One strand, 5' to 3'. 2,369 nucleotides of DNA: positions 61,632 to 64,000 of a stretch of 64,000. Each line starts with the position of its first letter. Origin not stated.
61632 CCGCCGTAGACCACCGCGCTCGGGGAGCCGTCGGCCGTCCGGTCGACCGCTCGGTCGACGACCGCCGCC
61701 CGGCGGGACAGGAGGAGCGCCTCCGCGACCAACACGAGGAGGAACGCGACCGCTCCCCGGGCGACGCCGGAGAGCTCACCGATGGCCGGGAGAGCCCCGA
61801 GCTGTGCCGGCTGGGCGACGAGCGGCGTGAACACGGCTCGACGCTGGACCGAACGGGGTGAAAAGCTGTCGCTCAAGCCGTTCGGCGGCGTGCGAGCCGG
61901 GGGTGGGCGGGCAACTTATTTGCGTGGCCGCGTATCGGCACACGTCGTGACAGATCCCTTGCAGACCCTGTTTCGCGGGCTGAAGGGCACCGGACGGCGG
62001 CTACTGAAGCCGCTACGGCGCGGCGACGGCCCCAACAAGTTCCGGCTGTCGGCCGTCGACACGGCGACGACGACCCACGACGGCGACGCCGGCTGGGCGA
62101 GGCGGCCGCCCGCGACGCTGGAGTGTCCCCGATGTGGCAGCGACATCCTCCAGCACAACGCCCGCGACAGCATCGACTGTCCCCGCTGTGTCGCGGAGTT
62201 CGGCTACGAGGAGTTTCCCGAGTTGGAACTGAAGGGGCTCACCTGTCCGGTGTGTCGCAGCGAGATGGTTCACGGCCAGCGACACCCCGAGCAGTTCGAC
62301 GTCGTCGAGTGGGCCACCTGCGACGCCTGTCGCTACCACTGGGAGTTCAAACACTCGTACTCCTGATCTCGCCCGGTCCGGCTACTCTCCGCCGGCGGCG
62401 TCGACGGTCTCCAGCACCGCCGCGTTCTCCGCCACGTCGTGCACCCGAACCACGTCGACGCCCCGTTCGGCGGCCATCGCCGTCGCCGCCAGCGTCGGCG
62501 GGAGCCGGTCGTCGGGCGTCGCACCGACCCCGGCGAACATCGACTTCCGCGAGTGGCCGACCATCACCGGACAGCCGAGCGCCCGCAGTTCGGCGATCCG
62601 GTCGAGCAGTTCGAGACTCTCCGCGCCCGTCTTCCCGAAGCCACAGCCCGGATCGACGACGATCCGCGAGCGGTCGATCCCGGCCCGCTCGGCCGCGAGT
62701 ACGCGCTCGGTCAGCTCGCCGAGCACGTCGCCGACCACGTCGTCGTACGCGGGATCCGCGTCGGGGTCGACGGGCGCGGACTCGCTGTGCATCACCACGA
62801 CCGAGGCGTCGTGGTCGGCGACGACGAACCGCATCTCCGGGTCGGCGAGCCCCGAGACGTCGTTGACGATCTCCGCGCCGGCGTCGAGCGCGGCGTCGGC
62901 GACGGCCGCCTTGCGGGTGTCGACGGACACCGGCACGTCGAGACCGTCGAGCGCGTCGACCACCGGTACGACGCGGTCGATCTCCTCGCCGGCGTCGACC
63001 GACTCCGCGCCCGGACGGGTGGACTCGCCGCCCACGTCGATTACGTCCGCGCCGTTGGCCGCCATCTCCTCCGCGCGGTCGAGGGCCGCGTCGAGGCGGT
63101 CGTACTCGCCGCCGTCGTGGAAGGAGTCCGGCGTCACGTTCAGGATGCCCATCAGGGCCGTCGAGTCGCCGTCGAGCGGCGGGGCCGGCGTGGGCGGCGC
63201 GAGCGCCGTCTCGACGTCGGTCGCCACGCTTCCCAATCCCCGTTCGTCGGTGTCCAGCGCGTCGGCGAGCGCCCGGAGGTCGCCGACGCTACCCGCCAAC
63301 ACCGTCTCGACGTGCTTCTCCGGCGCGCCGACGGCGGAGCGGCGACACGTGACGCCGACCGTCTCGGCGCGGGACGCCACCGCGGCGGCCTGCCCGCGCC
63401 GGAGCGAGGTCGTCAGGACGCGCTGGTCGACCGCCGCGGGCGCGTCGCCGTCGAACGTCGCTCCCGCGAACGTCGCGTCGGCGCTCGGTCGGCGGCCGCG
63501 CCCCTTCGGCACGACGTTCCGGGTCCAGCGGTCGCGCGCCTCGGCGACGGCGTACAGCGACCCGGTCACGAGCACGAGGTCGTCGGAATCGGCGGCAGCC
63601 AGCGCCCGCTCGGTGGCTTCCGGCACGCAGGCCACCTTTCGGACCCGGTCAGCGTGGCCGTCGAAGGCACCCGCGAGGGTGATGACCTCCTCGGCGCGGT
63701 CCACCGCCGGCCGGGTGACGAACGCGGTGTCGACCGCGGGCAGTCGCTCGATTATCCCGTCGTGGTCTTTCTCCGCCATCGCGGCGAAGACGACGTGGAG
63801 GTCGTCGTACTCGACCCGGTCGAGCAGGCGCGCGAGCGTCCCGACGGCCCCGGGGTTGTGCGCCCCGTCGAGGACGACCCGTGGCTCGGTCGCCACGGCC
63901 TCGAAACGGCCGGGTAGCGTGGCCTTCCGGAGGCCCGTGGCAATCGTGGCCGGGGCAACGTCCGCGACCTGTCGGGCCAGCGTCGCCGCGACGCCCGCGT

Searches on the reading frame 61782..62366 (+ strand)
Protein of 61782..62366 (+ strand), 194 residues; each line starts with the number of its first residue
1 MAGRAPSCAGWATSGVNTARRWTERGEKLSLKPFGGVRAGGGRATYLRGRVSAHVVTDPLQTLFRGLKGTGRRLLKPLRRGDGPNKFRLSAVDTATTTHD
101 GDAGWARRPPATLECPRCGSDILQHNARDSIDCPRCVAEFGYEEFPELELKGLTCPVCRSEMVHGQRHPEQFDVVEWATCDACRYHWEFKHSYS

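Call 5: search_protein_families(library=pfam, proteins=[window:61782-62366:+], max_evalue=0.01)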
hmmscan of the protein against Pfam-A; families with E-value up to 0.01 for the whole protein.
window:61782-62366:+ (194 aa): 5 families
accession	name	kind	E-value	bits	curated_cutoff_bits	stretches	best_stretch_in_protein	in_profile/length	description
PF14354.12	Lar_restr_allev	-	0.0035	18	28.6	0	154-188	5-36/58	Restriction alleviation protein Lar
PF23454.1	Zn_ribbon_Brz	-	0.0037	18.3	27.9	0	109-122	2-15/58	Transcriptional regulator Brz zinc beta ribbon domain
PF22191.2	IBR_1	-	0.0059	16.9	27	0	112-140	3-31/47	IBR domain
PF18551.6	TackOD1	-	0.0062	16.5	32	1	114-183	90-153/188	Thaumarchaeal output domain 1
PF07191.17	Zn_ribbon_6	-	0.0079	16.6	25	0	114-143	2-29/67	Double zinc ribbon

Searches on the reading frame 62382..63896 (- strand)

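Call 4: search_protein_families(library=pfam, proteins=[window:62382-63896:-])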
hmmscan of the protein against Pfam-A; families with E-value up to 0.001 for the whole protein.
window:62382-63896:- (504 aa): 2 families
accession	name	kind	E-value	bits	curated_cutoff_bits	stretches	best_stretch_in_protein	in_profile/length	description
PF00809.28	Pterin_bind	-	6.9e-81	271.9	25.5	1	249-486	1-244/244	Pterin binding enzyme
PF02875.26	Mur_ligase_C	-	3.8e-17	63.8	28.4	1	5-113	12-126/127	Mur ligase, glutamate ligase domain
